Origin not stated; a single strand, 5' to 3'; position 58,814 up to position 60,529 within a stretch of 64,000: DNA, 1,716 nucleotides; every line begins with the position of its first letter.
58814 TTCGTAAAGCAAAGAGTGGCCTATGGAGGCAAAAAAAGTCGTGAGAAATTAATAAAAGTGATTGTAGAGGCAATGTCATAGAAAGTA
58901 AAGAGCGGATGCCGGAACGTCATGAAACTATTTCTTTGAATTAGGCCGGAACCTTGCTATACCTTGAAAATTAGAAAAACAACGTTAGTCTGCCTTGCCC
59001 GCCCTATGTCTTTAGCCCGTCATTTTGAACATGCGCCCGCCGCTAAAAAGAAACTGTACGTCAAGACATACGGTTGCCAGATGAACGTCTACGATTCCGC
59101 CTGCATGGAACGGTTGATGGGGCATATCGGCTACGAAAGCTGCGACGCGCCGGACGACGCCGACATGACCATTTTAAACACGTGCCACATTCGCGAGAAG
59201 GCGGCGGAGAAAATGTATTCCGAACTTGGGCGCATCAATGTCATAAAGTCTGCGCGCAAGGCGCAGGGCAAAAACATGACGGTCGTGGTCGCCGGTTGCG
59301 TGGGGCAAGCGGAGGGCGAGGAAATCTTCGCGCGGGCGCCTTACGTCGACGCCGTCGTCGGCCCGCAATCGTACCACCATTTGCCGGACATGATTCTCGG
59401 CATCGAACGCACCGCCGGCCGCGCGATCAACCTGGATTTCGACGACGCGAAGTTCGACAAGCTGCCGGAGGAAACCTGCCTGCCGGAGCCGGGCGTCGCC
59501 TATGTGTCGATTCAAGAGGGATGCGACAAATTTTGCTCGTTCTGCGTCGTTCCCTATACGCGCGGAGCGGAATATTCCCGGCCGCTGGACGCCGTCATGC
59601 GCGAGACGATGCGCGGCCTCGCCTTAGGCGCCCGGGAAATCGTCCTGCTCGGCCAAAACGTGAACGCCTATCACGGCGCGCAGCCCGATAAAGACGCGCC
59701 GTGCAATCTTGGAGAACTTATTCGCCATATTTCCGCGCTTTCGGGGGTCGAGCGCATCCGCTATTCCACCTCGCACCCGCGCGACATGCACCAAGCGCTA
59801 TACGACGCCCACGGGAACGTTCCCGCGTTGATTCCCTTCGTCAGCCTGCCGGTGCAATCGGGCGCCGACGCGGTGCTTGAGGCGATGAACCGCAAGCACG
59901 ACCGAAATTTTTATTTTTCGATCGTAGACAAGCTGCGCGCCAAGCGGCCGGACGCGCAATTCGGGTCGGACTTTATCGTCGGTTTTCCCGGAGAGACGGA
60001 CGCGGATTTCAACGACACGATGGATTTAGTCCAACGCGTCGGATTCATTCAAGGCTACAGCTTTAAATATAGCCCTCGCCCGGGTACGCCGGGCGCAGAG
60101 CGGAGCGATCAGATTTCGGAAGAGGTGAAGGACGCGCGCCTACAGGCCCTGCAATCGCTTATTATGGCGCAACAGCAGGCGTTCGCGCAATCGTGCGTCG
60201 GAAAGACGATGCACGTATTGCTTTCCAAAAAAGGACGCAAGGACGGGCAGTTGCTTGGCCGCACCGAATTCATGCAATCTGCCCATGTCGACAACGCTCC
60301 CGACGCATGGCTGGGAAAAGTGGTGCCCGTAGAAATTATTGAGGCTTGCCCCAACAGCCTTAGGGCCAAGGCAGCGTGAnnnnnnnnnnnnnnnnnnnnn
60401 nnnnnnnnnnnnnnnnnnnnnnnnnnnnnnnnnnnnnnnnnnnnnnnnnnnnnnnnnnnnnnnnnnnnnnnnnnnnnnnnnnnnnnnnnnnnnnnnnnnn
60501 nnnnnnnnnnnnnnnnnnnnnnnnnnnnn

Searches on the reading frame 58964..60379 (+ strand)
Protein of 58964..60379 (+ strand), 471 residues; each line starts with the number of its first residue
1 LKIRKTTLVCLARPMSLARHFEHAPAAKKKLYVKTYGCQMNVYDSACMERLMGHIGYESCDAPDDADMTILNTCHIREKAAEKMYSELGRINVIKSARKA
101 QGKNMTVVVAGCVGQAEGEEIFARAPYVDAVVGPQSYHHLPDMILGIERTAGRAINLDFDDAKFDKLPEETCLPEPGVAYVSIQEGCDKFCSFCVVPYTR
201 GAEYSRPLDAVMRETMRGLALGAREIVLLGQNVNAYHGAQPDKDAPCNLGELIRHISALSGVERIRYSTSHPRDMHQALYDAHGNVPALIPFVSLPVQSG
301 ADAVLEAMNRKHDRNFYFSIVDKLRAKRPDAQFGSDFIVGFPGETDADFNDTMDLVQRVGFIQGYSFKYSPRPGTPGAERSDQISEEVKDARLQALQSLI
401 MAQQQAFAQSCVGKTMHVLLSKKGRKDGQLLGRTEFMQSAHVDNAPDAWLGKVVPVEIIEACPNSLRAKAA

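Call 35: search_protein_families(library=pfam, proteins=[window:58964-60379:+], max_evalue=0.001)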
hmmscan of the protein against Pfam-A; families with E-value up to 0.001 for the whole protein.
window:58964-60379:+ (471 aa): 3 families
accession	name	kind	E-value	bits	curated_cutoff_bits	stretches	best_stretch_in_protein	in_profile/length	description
PF00919.26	UPF0004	-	1.3e-28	99.3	27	1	30-133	1-98/98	Uncharacterized protein family UPF0004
PF04055.27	Radical_SAM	-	1.3e-22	81.2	29.5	1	181-356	1-166/166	Radical SAM superfamily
PF01938.26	TRAM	-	5.7e-11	42.6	21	1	409-470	1-60/61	TRAM domain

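Call 58: find_homologous_proteins(query=window:58964-60379:+, max_evalue=1e-50)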
Query window:58964-60379:+ (471 aa): 8000 proteins with E <= 1e-50 among 8000 candidates; the best 120 are listed.
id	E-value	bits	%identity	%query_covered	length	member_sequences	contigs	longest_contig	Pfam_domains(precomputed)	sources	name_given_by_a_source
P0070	0.0e+0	1051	100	97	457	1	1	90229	PF04055.28,PF00919.27,PF01938.27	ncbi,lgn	ncbi:MAG: tRNA (N6-isopentenyl adenosine(37)-C2)-methylthiotransferase MiaB [Rickettsiales bacterium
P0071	3.0e-225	766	78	89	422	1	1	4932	PF04055.28,PF00919.27,PF01938.27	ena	-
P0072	9.1e-221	752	71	94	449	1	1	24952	PF04055.28,PF00919.27,PF01938.27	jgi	jgi:tRNA-2-methylthio-N6-dimethylallyladenosine synthase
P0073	6.5e-204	696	67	95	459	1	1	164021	PF04055.28,PF00919.27,PF01938.27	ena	-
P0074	5.7e-188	643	65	93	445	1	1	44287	PF04055.28,PF00919.27,PF01938.27,PF18693.8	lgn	-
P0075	8.9e-186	636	65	91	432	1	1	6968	PF04055.28,PF00919.27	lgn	-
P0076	2.7e-184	631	62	94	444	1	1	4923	PF04055.28,PF00919.27,PF01938.27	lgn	-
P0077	3.8e-184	631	62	93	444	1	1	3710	PF04055.28,PF00919.27,PF01938.27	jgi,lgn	-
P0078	1.6e-182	625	63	94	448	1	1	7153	PF04055.28,PF00919.27,PF01938.27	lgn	-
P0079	8.0e-181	620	63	94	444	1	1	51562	PF04055.28,PF00919.27,PF01938.27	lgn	-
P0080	9.3e-181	620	62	92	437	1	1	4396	PF04055.28,PF00919.27,PF01938.27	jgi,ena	-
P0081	2.3e-180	618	61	94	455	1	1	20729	PF04055.28,PF00919.27,PF01938.27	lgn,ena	-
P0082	5.3e-180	617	60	93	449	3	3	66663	PF04055.28,PF00919.27,PF01938.27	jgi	jgi:tRNA-2-methylthio-N6-dimethylallyladenosine synthase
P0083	6.6e-180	617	63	93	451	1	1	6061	PF04055.28,PF00919.27,PF01938.27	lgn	-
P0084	1.6e-178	612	62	94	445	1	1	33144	PF04055.28,PF00919.27,PF01938.27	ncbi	-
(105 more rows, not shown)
